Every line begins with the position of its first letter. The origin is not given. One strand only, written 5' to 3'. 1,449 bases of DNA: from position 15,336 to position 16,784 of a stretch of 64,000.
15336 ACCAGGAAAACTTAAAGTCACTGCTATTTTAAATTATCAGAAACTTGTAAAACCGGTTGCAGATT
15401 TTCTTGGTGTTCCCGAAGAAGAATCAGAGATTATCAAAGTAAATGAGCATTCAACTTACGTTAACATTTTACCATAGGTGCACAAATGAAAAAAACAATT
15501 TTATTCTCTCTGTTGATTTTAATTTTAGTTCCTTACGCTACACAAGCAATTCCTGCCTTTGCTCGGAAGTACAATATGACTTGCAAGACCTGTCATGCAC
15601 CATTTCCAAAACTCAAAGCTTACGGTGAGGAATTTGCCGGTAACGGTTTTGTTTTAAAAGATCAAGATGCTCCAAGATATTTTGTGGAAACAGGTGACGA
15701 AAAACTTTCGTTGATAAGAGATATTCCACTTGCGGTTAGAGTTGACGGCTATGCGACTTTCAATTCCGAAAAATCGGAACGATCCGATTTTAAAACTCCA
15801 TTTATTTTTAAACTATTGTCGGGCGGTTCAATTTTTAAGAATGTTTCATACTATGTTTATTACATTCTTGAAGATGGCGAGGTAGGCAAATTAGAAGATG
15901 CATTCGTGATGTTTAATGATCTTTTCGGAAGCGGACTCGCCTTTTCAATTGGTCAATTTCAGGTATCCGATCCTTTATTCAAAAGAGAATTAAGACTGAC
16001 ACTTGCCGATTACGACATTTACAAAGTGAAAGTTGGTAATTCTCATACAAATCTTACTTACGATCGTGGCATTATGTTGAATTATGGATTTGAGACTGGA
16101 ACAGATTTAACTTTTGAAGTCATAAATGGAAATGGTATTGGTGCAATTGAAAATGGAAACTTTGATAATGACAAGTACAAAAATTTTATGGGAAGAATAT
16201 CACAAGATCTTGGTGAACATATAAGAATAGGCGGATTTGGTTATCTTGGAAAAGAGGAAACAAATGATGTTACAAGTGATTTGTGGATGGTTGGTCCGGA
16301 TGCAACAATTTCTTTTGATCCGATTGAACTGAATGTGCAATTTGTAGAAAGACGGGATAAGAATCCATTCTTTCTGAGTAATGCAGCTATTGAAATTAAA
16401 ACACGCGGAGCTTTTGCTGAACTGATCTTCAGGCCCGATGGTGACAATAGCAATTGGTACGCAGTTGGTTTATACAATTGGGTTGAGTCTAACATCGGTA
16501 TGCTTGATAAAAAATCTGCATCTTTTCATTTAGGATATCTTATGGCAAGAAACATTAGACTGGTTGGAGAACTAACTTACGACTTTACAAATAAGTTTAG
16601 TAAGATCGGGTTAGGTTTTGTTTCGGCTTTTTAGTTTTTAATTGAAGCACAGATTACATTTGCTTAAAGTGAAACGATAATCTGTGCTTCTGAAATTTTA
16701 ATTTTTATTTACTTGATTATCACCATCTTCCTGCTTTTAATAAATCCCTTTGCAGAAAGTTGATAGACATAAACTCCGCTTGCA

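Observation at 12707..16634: Translationally coupled operon: polytopic histidine kinase + multiheme cytochrome c + Cyc2-like cytochrome-porin fusion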

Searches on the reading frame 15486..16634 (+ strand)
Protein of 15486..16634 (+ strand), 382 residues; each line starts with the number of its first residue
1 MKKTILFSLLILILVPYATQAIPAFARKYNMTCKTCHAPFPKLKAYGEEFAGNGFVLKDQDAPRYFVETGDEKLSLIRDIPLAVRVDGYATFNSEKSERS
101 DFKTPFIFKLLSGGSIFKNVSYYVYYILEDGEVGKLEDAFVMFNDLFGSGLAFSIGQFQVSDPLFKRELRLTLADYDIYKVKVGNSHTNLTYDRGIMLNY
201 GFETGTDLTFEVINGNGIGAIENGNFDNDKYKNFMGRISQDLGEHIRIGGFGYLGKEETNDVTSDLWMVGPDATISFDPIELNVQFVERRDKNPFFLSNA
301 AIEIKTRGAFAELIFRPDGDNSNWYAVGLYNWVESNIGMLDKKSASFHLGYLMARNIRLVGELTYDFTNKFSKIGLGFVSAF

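Call 3: search_protein_families(library=pfam, proteins=[window:15486-16634:+], max_evalue=0.1)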
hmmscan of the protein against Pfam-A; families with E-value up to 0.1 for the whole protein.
window:15486-16634:+ (382 aa): 0 families

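Call 4: search_protein_families(library=ncbifam, proteins=[window:15486-16634:+], max_evalue=0.1)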
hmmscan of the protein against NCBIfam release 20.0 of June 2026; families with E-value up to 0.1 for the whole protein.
window:15486-16634:+ (382 aa): 0 families

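Call 8: find_homologous_proteins(query=window:15486-16634:+)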
Query window:15486-16634:+ (382 aa): 5753 proteins with E <= 0.001 among 8000 candidates; the best 120 are listed.
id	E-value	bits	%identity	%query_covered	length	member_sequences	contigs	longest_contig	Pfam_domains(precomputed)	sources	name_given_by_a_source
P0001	6.3e-249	844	97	100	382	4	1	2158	-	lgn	-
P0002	5.0e-232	788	90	100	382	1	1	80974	-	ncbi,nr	ncbi:MAG: hypothetical protein MZV64_20460 [Ignavibacteriales bacterium]|nr:hypothetical protein [Ig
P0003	1.9e-231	786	89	100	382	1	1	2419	-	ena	-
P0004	4.5e-229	778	88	100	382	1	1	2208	-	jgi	jgi:hypothetical protein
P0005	3.9e-228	775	88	100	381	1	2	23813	-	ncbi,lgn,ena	-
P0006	4.1e-228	775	88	100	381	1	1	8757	-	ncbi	-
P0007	5.0e-225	765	87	100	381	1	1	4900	-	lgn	-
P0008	7.0e-225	764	87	100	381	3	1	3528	-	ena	-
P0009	9.0e-219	744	84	100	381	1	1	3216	-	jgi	jgi:hypothetical protein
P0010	1.7e-213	727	81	100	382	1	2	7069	-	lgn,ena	-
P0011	3.4e-213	726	80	100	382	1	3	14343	-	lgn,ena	-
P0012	3.5e-213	726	81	100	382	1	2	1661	-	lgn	-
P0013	6.1e-213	725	81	100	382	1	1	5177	-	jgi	jgi:hypothetical protein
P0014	1.2e-212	724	80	100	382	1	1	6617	-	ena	-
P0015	2.2e-212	723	80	100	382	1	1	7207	-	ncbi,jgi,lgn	ncbi:MAG TPA: hypothetical protein VIH28_11635 [Ignavibacteriaceae bacterium]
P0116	3.6e-163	561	63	100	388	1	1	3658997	-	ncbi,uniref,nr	ncbi:Hypothetical protein IALB_0268 [Ignavibacterium album JCM 16511]|uniref:Uncharacterized protein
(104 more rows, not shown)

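Call 11: find_encoding_contigs(protein=P0116, flank=8000, max_places=2)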
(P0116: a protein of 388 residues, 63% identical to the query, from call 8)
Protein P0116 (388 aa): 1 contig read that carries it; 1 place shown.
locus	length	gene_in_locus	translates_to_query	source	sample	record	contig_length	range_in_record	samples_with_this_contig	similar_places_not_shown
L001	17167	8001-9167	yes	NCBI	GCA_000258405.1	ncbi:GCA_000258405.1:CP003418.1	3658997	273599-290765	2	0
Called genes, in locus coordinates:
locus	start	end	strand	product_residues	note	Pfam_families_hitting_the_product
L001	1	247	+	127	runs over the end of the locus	-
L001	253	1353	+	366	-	-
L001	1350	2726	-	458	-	PF00072:Response_reg, PF00158:Sigma54_activat, PF14532:Sigma54_activ_2, PF07728:AAA_5 (weak), PF25601:AAA_lid_14, PF02954:HTH_8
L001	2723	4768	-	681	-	PF00989:PAS, PF13426:PAS_9 (weak), PF00512:HisKA, PF02518:HATPase_c, PF14501:HATPase_c_5 (weak)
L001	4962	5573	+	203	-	-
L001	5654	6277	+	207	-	PF09968:DUF2202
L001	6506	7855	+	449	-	PF14522:Cytochrome_C7 (faint), PF22113:Mtrc-MtrF_II-IV_dom (faint), PF13435:Cytochrome_C554 (weak), PF03264:Cytochrom_NNT (weak)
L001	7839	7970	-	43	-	-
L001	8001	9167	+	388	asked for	-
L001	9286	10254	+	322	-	PF08557:Lipid_DES, PF00487:FA_desaturase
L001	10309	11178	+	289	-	PF00248:Aldo_ket_red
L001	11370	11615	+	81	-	PF00037:Fer4 (weak), PF12797:Fer4_2 (faint), PF12837:Fer4_6 (faint), PF13237:Fer4_10 (weak), PF14697:Fer4_21, PF12800:Fer4_4 (faint), PF12838:Fer4_7, PF13187:Fer4_9 (weak), +1 more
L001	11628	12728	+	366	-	PF01855:POR_N, PF02780:Transketolase_C (weak), PF17147:PFOR_II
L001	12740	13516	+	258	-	PF02775:TPP_enzyme_C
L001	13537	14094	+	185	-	PF01558:POR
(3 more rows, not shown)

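Call 23: find_related_loci(query=A1, collection=genome_contigs, flank=7000)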
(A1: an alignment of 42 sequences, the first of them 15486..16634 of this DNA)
Query A1 (382 aa) in genome_contigs; peptide patterns used: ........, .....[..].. (x = any residue, [..] = any of these).
600 stretches matched a pattern (row limit reached: there are more); 577 encode a relative of the query (tblastn E <= 1e-3); the best 80 are kept; 80 distinct loci.
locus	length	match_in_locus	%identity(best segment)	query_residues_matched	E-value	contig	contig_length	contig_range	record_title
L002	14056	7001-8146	81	1-382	0e+0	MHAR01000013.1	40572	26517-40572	MAG: Ignavibacteria bacterium RIFOXYB12_FULL_35_14 rifoxyb3_full_scaffold_150, whole genome shotgun sequence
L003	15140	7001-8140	77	3-382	0e+0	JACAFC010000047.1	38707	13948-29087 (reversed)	MAG: Ignavibacteriaceae bacterium isolate L.E.IG.6 k119_467555, whole genome shotgun sequence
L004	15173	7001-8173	66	1-382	6e-177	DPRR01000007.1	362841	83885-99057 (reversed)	MAG TPA_asm: Ignavibacteriales bacterium isolate UBA8501 contig_13238, whole genome shotgun sequence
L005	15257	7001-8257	62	1-382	1e-169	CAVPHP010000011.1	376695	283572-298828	MAG: uncultured Ignavibacteriaceae bacterium isolate MFD09964.bin.2.124 genome assembly, contig: contig_4162, whole geno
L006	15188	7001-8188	64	1-382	4e-168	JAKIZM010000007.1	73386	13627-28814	MAG: Bacteroidetes bacterium isolate UR.bin72 UR_contig_617, whole genome shotgun sequence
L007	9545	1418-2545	65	21-382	4e-168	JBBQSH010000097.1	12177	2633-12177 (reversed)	MAG: Ignavibacteriales bacterium isolate Co_metawrap_1736 Cmw_1736_k141_6613470_length_12177_cov_25.0000, whole genome s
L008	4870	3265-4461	62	1-382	2e-169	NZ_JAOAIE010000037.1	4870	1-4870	MAG: Ignavibacterium album isolate SKW81 k141_1156111, whole genome shotgun sequence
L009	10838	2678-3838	65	7-382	4e-165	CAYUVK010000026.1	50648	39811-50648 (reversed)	MAG TPA_asm: uncultured Ignavibacteriaceae bacterium isolate SRP214966_co4_500 genome assembly, contig: NODE_375_length_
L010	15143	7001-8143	64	2-381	1e-165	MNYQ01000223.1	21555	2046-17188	MAG: Ignavibacteria bacterium CG2_30_36_16 cg2_3.0_scaffold_1885_c, whole genome shotgun sequence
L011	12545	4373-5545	63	1-382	4e-162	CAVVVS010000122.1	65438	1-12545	MAG: uncultured Ignavibacteriales bacterium isolate MFD02923.bin.1.123 genome assembly, contig: contig_56402, whole geno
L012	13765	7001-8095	66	21-382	3e-161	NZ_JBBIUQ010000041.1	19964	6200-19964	MAG: Ignavibacterium sp. isolate EPF170215_bin_57 NODE_1171_length_19964_cov_12.7473, whole genome shotgun sequence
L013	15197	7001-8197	61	1-382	6e-161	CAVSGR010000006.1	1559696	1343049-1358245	MAG: uncultured Ignavibacteria bacterium isolate MFD05684.bin.1.87 genome assembly, contig: contig_33241, whole genome s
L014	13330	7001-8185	61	1-382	2e-160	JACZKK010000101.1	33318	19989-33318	MAG: Ignavibacteriaceae bacterium isolate MAG43 ignavibacteriales_1_contig_605820, whole genome shotgun sequence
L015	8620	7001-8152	60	1-382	2e-160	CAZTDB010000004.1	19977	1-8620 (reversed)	MAG TPA_asm: uncultured Ignavibacteriaceae bacterium isolate SRP093185_co1_159 genome assembly, contig: NODE_1652_length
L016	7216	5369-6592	59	1-382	1e-154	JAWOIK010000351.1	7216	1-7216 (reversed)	MAG: Ignavibacteriaceae bacterium isolate CWP5-2.bin.23 k191_1912740, whole genome shotgun sequence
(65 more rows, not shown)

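Call 27: predict_structure(alignment_id=A1)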
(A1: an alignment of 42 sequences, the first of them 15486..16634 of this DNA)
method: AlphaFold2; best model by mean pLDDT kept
length: 382 residues; sequences in the alignment: 42
mean_pLDDT: 65.9   pTM: 0.65
mean pLDDT of the five models: 65.9, 63.4, 63.1, 54.7, 52.4
residues with pLDDT >= 90: 24; 70-90: 167; 50-70: 103; < 50: 88
segments of 3 or more residues with pLDDT < 50: 14-80, 161-170, 218-228
pLDDT, mean of each block of 10 residues (from residue 1): 61 47 30 24 29 26 25 37 66 66 67 63 68 65 71 71 40 67 76 74 73 61 49 80 80 84 88 83 87 86 89 78 79 88 89 72 88 80 59
secondary structure, 60 per line:
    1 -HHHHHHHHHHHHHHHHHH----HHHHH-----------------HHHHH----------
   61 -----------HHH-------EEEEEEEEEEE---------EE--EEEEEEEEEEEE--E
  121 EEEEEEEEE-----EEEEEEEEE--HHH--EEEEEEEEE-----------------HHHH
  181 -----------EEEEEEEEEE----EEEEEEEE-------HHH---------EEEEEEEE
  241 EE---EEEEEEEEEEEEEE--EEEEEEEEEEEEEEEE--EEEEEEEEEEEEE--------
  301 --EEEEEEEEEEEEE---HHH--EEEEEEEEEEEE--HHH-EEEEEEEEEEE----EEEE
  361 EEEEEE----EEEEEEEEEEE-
elements in order: H2-19 H24-28 H46-50 E82-92 E106-117 E120-129 E135-143 E151-159 H177-180 E192-201 E206-213 E233-242 E246-259 E262-277 E280-292 E303-315 E324-335 E342-352 E357-366 E371-381

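Call 35: fold_search(model_id=the predicted structure, library=pdb)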
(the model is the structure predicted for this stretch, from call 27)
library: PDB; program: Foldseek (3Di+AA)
matches with E <= 10: 828; with E <= 0.001: 175
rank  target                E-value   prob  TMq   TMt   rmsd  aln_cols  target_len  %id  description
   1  5nxn_A                4.9e-11  1.00  0.53  0.58   6.1       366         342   14  Structure of a L5-deletion mutant of Providencia stuartii Omp-Pst1 (released 2018-02-21)
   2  4kra_C                1.1e-10  1.00  0.59  0.65   5.4       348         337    9  Salmonella typhi OmpF complex with Ciprofloxacin (released 2014-05-28)
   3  4d64_A                1.1e-10  1.00  0.54  0.58   7.4       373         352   13  Structure of porin Omp-Pst1 from P. stuartii; the crystallographic symmetry generates a dimer of trimers. (released 2016-03-09)
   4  1e54_A                1.4e-10  1.00  0.57  0.64   4.9       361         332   14  Anion-selective porin from Comamonas acidovorans (released 2001-07-12)
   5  4d65_A                1.5e-10  1.00  0.56  0.61   6.4       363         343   13  Structure of porin Omp-Pst2 from P. stuartii; the asymmetric unit contains a dimer of trimers. (released 2016-03-09)
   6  5nup_A                3.2e-10  1.00  0.54  0.59   6.3       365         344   13  Structural basis for maintenance of bacterial outer membrane lipid asymmetry (released 2017-10-25)
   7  6ehf                  3.2e-10  1.00  0.49  0.58   8.0       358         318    9  OmpT (in-vitro folded), an outer membrane protein Vibrio cholerae (trimer form) (released 2018-04-25)
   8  8bys_B                4.6e-10  1.00  0.51  0.59   7.1       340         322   14  Outer membrane attachment porin OmpM1 from Veillonella parvula, native (released 2023-11-08)
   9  4kr4_C                6.3e-10  1.00  0.52  0.59   7.1       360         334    9  Salmonella typhi OmpF complex with Ampicillin (released 2014-05-28)
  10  4kr8_A                6.7e-10  1.00  0.55  0.61   6.2       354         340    9  Salmonella typhi OmpF complex with Daunomycin (released 2014-05-28)
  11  4kr8_B                9.2e-10  1.00  0.53  0.59   5.9       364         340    9  Salmonella typhi OmpF complex with Daunomycin (released 2014-05-28)
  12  6ehb_B                9.7e-10  1.00  0.52  0.61   6.6       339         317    8  OmpU, an outer membrane protein, of Vibrio cholerae (released 2018-04-25)
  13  5fvn_A                9.7e-10  1.00  0.52  0.58   6.8       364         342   14  X-ray crystal structure of Enterobacter cloacae OmpE36 porin. (released 2016-08-10)
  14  6ehe                  1.5e-09  1.00  0.49  0.60   7.6       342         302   10  OmpTdeltaL8 (loop L8 deletion mutant of OmpT), an outer membrane protein of Vibrio cholerae (released 2018-04-25)
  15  1pho                  1.7e-09  1.00  0.53  0.60   5.9       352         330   13  CRYSTAL STRUCTURES EXPLAIN FUNCTIONAL PROPERTIES OF TWO E. COLI PORINS (released 1993-10-31)
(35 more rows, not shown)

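Call 37: search_protein_representatives(protein=window:15486-16634:+)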
Query: 382 residues. Proteins with E-value up to 0.001 (for the whole library): 1807; up to 1e-10: 468; up to 1e-30: 118. The best 150 are listed.
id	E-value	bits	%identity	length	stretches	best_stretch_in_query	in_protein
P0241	1.7e-154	531.0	64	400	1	1-382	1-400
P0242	6.6e-130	450.1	54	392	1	1-381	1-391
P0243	5.2e-126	437.2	54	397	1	5-382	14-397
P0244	1.8e-114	399.3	50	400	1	6-382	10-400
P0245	3.6e-107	375.2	50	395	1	18-377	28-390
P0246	1.0e-106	373.8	50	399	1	6-382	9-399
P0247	1.2e-106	373.6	50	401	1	4-382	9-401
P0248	4.0e-100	352.0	47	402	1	6-382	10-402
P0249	5.2e-99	348.4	48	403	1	10-369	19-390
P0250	5.9e-95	335.0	47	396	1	6-382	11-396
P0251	8.7e-95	334.5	50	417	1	4-367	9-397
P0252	1.9e-94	333.3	41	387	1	11-382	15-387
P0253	2.0e-94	333.3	47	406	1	1-381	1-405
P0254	4.9e-94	332.0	46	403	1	6-382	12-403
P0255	1.0e-92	327.7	46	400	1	8-382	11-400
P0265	2.5e-79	283.6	40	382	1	1-382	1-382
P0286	6.1e-60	219.8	37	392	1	1-368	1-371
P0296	4.7e-53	197.1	37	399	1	12-369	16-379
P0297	5.1e-52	193.7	34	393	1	8-382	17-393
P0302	1.7e-49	185.4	35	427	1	8-368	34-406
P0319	3.0e-42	161.5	35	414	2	95-366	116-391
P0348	4.1e-34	134.8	33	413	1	11-368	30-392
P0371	5.7e-28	114.6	36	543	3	9-198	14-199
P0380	2.7e-26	109.0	33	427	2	78-295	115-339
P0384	9.9e-26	107.2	30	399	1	7-284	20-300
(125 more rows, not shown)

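Call 81: list_cluster_members(proteins=[P0265, P0286, P0296, P0297, P0302, P0319, P0348, P0371, P0380, P0384])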
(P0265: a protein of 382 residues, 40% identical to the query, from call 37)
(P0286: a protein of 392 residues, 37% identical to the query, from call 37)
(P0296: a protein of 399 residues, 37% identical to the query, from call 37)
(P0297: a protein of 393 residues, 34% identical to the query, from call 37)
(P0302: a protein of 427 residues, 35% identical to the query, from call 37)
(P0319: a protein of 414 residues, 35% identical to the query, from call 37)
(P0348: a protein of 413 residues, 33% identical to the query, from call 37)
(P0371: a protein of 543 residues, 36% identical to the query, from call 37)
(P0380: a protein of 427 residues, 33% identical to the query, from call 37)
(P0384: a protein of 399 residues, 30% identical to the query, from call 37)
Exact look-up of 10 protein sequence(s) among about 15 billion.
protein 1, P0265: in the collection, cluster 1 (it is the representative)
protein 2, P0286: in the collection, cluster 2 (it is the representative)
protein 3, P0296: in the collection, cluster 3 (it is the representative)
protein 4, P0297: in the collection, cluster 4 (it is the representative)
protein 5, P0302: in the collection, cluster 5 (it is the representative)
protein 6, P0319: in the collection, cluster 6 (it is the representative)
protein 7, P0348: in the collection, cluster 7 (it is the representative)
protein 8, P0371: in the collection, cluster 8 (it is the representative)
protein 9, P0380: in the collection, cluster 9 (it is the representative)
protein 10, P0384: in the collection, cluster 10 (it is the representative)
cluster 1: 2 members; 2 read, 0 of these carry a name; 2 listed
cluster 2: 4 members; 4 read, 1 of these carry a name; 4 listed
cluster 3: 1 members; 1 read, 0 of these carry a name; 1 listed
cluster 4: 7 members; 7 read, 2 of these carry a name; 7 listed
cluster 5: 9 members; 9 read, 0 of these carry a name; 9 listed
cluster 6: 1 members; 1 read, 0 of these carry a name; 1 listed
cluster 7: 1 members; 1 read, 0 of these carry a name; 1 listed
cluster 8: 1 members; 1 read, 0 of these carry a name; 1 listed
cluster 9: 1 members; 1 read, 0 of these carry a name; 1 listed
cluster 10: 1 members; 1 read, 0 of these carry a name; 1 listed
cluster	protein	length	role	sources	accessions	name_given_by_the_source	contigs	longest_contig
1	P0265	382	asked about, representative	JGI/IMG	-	-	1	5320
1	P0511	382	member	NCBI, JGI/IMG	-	-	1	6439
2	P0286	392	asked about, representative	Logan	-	-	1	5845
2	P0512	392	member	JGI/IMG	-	hypothetical protein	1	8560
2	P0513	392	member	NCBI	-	-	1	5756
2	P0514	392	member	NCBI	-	-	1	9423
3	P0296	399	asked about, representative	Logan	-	-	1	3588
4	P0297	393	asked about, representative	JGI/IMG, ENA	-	hypothetical protein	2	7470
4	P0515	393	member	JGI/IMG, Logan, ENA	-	hypothetical protein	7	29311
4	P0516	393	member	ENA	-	-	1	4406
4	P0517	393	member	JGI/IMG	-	-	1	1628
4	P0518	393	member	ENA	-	-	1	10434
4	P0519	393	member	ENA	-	-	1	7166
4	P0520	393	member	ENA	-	-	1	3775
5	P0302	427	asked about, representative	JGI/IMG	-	-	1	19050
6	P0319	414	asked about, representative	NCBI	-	-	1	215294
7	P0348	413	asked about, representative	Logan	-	-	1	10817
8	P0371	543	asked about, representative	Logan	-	-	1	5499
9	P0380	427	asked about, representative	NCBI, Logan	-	-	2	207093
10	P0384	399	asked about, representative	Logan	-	-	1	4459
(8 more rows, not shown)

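Call 95: find_related_loci(query=A5, collection=metagenome_contigs, flank=5000)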
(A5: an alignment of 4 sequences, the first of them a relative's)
Query A5 (413 aa) in metagenome_contigs; peptide patterns used: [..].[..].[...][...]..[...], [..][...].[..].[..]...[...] (x = any residue, [..] = any of these).
600 stretches matched a pattern (row limit reached: there are more); 398 encode a relative of the query (tblastn E <= 1e-3); the best 80 are kept; 80 distinct loci.
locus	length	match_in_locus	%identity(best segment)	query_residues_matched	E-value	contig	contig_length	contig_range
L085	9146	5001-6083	35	33-395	2e-44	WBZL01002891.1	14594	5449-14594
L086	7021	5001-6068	34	35-389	3e-44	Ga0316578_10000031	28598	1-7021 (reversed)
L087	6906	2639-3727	35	33-394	3e-44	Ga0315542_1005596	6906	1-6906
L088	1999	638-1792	34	9-394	4e-43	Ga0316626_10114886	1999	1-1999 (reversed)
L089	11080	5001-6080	35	33-394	4e-41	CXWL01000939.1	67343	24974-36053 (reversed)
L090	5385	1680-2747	33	38-395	4e-41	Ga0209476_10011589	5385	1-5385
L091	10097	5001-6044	32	36-388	6e-40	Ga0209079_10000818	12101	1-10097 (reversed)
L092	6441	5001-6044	32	36-388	5e-40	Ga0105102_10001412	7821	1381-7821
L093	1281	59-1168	32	10-388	8e-41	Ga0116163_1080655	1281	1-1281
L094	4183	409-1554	32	10-396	2e-39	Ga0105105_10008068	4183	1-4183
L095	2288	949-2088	34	36-395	2e-39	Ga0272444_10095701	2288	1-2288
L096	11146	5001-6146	33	32-404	7e-39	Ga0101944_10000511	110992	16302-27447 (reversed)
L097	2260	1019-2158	33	14-394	5e-39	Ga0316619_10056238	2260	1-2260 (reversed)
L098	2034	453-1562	33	38-396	1e-39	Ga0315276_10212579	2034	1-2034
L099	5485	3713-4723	34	23-358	5e-39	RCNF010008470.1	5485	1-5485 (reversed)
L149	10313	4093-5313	27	24-413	7e-24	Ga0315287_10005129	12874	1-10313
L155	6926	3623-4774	26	16-402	2e-21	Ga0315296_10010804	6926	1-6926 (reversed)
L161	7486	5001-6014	25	8-338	9e-19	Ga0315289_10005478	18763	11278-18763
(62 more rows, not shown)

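Call 98: search_protein_families(library=pfam, proteins=[L155:2574-3605:+, L161:3838-4998:+, L149:2941-4044:+], max_evalue=0.001)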
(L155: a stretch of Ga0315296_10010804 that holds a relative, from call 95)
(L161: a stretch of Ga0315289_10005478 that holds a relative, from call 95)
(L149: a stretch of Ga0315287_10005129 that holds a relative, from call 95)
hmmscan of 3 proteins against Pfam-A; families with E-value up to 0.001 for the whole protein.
L155:2574-3605:+ (343 aa): 2 families
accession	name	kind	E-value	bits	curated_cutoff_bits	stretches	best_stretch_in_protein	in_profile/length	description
PF03150.19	CCP_MauG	-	5.7e-59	199.5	25.6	1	48-194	2-148/149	Di-haem cytochrome c peroxidase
PF00034.26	Cytochrom_C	-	3.1e-05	25.6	21.3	0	202-321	2-89/90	Cytochrome c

L161:3838-4998:+ (386 aa): 2 families
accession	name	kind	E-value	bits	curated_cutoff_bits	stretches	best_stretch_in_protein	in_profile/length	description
PF03150.19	CCP_MauG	-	7.8e-61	205.5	25.6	1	89-236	2-148/149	Di-haem cytochrome c peroxidase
PF00034.26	Cytochrom_C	-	2.7e-07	32.2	21.3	0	245-363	3-87/90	Cytochrome c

L149:2941-4044:+ (367 aa): 3 families
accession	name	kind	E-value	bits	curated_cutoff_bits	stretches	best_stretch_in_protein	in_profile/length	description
PF03150.19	CCP_MauG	-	3.6e-58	196.9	25.6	1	70-217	2-148/149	Di-haem cytochrome c peroxidase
PF00034.26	Cytochrom_C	-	6.8e-07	31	21.3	0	225-344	2-87/90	Cytochrome c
PF13442.11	Cytochrome_CBB3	-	8.6e-05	23.2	27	0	226-293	5-63/68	Cytochrome C oxidase, cbb3-type, subunit III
